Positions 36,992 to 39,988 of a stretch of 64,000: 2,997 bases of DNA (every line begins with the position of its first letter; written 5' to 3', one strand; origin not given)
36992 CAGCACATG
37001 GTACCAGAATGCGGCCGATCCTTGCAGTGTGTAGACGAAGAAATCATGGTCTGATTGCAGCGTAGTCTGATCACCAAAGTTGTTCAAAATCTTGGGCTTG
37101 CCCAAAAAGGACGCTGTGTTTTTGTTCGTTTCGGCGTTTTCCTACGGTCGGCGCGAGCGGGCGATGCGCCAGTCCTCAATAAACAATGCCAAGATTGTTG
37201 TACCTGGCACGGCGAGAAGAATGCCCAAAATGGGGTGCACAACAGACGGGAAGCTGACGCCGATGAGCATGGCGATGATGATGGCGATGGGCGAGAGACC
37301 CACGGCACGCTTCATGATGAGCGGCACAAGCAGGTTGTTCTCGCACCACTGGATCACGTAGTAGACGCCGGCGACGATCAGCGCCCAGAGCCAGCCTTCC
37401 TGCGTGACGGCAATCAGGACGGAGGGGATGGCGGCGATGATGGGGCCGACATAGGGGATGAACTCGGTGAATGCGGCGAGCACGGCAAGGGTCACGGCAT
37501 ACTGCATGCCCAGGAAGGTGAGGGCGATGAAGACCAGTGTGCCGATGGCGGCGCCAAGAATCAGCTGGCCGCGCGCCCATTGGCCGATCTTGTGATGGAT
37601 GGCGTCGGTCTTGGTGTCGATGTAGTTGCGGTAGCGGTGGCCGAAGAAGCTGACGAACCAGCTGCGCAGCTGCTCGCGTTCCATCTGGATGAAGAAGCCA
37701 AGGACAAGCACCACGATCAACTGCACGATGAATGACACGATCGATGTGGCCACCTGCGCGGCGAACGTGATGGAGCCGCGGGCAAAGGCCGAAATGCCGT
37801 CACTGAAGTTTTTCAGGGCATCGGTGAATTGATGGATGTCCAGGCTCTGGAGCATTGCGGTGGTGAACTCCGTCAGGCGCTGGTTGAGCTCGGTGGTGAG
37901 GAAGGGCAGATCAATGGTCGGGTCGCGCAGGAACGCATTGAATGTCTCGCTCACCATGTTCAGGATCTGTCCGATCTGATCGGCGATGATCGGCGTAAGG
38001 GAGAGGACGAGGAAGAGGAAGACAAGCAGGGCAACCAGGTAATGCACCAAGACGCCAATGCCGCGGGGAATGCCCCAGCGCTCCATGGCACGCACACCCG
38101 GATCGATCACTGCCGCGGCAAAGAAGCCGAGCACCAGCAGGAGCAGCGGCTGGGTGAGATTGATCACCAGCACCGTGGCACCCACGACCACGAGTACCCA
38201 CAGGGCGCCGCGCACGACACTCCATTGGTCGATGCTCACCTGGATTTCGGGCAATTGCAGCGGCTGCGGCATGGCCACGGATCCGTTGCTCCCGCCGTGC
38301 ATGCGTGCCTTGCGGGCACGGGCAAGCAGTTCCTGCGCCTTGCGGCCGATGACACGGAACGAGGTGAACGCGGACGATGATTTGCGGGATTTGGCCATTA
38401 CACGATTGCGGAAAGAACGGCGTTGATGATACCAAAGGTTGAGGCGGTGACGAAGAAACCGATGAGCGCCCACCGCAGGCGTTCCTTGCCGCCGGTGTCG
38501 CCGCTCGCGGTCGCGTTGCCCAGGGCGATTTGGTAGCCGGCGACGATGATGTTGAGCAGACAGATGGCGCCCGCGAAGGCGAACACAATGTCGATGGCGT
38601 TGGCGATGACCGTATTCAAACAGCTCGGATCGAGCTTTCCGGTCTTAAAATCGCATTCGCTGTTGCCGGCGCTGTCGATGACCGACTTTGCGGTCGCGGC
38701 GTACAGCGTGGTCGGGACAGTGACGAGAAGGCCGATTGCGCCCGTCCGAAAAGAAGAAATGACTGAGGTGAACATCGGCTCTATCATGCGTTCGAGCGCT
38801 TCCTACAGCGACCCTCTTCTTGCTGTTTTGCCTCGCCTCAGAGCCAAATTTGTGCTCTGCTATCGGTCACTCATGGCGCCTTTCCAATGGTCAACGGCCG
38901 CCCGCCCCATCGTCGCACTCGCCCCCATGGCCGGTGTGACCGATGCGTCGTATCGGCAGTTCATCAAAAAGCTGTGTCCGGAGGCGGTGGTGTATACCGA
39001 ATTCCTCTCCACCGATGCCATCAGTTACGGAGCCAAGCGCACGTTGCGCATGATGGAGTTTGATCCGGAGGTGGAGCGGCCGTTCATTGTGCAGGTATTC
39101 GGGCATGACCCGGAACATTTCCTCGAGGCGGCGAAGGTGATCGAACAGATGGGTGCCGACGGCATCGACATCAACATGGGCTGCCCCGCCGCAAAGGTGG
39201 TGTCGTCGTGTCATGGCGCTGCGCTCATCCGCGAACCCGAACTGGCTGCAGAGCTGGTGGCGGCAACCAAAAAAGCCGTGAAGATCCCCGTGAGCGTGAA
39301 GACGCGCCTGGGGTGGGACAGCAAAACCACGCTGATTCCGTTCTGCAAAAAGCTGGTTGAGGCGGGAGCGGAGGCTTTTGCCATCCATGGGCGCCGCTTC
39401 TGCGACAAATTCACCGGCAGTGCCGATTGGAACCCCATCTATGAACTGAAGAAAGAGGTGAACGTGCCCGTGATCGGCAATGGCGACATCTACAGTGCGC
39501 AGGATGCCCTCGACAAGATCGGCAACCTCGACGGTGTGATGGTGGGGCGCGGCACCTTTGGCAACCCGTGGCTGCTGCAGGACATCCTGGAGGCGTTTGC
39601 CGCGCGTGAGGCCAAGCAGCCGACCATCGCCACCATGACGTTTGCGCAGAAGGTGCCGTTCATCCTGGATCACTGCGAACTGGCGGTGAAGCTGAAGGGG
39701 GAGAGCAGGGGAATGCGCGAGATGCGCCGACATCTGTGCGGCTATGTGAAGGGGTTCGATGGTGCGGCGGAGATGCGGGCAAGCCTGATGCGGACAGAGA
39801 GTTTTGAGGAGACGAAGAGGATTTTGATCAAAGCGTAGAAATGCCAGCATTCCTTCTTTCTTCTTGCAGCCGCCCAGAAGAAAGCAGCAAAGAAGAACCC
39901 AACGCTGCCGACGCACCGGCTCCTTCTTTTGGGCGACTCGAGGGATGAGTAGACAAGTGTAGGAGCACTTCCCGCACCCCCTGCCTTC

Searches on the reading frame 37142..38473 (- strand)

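Call 18: search_protein_families(library=pfam, proteins=[window:37142-38473:-], max_evalue=0.0001)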
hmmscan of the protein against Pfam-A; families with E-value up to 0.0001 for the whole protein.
window:37142-38473:- (443 aa): 1 family
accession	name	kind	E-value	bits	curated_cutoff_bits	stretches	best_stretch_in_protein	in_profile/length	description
PF01594.21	AI-2E_transport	-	4.9e-53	180.9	34.3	1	93-435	4-326/327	AI-2E family transporter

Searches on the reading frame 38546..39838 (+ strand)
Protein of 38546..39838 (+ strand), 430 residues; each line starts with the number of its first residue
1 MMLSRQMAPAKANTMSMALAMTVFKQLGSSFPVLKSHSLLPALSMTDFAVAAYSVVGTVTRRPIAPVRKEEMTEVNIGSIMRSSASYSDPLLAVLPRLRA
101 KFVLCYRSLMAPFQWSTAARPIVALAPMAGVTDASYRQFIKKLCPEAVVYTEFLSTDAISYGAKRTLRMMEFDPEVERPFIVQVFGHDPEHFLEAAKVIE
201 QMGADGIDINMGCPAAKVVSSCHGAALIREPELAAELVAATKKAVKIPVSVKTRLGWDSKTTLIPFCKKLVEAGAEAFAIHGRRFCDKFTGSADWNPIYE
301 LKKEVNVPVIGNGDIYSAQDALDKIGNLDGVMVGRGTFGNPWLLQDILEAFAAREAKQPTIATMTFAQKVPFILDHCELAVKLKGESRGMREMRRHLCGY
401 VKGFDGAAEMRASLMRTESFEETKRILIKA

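Call 18: search_protein_families(library=pfam, proteins=[window:38546-39838:+], max_evalue=0.0001)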
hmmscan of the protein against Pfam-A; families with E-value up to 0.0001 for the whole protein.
window:38546-39838:+ (430 aa): 2 families
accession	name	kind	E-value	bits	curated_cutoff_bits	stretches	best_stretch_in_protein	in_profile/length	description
PF01207.24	Dus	-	3.6e-81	273.1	20.4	1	125-424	2-299/311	Dihydrouridine synthase (Dus)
PF01180.27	DHO_dh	-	6.8e-09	35.8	27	0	174-252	91-163/291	Dihydroorotate dehydrogenase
